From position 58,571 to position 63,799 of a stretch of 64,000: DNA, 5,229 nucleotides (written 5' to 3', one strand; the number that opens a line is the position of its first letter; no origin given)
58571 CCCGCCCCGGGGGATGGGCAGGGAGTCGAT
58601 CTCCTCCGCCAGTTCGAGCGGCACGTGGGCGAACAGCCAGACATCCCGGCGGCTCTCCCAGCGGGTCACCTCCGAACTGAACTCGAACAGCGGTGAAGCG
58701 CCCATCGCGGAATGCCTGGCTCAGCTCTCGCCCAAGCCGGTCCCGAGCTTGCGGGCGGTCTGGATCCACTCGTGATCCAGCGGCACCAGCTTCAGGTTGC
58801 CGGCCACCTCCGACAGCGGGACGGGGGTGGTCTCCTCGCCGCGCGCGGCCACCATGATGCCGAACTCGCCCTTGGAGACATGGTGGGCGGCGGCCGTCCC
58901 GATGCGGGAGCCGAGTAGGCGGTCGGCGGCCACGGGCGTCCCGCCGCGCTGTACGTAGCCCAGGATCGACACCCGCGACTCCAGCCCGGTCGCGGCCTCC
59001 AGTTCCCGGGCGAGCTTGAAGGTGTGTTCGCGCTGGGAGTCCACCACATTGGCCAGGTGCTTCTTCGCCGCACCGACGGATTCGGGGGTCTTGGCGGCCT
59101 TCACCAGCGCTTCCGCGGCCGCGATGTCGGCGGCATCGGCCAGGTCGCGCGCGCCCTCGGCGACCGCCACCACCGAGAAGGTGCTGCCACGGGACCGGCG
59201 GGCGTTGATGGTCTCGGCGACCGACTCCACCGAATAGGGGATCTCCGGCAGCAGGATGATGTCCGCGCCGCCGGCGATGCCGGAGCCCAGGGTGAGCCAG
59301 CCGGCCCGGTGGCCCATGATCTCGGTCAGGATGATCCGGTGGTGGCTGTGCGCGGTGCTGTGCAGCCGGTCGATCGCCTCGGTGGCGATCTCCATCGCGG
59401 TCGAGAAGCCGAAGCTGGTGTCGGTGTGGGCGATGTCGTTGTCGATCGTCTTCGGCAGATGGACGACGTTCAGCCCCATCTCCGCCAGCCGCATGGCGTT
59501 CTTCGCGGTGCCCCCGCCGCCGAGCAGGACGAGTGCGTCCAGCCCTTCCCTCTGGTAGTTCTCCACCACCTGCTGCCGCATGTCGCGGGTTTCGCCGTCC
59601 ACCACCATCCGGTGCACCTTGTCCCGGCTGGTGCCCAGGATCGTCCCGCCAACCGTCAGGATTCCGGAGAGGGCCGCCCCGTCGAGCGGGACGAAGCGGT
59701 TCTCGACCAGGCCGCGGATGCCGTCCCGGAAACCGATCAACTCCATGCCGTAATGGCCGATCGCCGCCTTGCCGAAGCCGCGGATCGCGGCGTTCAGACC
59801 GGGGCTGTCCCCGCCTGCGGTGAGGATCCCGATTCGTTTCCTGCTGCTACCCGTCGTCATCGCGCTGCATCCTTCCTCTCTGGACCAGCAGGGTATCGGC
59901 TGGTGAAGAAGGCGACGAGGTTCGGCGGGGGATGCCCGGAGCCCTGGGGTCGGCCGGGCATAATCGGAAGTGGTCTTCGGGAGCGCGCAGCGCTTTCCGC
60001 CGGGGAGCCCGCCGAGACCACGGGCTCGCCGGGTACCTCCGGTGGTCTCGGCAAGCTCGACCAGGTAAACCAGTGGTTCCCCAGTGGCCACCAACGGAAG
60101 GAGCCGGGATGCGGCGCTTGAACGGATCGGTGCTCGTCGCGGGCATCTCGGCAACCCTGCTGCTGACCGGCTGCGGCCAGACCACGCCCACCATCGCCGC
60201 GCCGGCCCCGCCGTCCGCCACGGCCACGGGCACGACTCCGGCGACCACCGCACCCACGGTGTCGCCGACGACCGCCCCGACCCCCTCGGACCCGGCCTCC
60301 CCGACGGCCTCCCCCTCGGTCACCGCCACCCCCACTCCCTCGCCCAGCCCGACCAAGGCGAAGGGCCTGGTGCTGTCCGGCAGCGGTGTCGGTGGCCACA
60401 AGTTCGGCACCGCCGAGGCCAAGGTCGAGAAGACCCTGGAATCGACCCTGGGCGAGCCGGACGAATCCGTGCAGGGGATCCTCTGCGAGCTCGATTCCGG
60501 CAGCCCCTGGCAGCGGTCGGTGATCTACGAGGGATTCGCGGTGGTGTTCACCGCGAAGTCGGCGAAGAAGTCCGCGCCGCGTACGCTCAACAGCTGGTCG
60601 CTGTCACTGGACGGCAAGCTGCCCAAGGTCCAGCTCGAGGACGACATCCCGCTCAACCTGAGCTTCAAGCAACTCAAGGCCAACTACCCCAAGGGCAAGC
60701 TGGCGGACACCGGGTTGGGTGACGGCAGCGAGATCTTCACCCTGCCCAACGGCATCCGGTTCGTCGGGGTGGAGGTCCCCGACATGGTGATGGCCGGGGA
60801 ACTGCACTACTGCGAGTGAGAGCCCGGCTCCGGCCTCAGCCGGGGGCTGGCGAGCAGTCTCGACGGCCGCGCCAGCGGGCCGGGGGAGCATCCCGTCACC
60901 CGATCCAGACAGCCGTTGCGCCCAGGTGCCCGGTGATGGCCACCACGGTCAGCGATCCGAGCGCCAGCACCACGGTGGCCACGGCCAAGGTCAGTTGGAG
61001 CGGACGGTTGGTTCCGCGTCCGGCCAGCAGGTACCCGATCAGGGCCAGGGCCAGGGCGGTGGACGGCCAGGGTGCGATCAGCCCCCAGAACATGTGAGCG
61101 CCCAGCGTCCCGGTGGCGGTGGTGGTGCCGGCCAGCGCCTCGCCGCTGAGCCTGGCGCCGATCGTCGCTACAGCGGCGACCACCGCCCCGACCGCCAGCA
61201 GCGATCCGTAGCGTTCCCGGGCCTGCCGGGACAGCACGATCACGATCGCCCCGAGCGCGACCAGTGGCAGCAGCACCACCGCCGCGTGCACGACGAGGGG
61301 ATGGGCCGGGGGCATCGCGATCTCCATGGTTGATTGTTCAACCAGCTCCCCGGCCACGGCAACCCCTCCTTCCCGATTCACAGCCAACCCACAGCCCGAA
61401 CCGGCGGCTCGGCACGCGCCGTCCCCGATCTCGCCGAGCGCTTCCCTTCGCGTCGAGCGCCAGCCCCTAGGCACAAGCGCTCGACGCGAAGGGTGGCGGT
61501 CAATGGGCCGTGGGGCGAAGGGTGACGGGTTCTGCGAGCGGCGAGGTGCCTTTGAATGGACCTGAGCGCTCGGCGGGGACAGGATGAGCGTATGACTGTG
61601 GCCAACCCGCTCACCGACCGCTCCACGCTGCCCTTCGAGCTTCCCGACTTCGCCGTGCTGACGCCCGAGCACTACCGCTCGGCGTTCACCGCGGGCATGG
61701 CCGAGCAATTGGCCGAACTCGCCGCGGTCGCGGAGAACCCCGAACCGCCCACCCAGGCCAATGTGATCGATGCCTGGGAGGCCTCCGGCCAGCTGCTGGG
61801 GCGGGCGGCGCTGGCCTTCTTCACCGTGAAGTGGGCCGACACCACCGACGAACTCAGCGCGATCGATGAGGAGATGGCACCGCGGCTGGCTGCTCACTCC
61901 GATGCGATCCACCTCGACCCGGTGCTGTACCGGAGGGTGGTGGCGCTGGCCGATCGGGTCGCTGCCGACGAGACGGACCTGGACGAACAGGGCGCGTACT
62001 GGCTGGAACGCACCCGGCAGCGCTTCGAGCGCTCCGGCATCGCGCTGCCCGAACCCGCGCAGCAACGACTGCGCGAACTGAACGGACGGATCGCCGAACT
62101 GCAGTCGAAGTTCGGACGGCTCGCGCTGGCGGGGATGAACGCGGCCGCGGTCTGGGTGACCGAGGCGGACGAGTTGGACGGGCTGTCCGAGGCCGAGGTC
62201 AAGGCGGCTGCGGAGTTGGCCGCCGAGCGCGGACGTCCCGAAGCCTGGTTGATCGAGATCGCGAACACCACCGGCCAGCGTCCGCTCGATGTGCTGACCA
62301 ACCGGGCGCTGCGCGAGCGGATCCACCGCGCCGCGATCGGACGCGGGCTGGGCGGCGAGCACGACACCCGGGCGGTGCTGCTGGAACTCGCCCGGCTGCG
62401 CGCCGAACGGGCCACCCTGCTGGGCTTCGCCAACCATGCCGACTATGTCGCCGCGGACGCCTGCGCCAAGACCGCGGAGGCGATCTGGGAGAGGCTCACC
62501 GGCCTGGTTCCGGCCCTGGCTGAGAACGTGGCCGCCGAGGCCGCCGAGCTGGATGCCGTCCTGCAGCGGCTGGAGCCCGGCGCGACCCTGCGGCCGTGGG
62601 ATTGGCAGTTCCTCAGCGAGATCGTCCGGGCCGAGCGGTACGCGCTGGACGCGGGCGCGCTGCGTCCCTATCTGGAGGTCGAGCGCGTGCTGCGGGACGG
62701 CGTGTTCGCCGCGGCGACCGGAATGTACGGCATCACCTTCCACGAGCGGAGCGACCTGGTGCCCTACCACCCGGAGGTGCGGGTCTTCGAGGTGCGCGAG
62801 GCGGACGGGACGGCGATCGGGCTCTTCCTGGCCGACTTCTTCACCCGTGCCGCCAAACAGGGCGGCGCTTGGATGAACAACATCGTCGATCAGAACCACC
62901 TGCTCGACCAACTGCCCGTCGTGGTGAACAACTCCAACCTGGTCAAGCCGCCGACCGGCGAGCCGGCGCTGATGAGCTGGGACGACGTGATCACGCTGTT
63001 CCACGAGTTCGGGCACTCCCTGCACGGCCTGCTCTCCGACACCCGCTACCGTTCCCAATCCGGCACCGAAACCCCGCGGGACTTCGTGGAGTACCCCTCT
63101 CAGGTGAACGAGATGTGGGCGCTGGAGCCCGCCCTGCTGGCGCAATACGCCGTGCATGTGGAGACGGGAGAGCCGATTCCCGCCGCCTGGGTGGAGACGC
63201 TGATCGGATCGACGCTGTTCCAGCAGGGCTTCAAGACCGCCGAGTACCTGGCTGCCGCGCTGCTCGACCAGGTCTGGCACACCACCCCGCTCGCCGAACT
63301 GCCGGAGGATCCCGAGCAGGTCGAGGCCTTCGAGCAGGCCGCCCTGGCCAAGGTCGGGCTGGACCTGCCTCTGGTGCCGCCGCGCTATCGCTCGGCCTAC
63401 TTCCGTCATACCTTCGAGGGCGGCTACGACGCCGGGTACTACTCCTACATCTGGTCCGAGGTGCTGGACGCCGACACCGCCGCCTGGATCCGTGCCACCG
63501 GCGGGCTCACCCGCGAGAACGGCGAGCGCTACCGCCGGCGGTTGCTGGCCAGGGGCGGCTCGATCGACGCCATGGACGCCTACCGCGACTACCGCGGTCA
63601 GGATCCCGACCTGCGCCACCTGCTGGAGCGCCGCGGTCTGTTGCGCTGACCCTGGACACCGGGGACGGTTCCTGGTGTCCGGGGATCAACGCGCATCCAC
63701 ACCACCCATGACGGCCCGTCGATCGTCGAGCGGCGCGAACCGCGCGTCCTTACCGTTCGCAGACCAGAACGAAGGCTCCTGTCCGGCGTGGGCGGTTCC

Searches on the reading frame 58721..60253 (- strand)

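Call 51: search_protein_families(library=pfam, proteins=[window:58721-60253:-], max_evalue=0.0001)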
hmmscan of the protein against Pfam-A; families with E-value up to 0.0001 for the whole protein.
window:58721-60253:- (510 aa): 1 family
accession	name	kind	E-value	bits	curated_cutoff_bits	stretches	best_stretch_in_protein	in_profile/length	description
PF00365.25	PFK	-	1.4e-91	307.2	30.9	1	140-458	1-276/277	Phosphofructokinase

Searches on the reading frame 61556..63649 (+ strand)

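Call 51: search_protein_families(library=pfam, proteins=[window:61556-63649:+], max_evalue=0.0001)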
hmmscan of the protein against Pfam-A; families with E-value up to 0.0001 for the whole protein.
window:61556-63649:+ (697 aa): 1 family
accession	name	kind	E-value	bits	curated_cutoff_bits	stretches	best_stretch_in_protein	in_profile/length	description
PF01432.26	Peptidase_M3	-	9.1e-110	368.5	27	1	248-694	6-456/457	Peptidase family M3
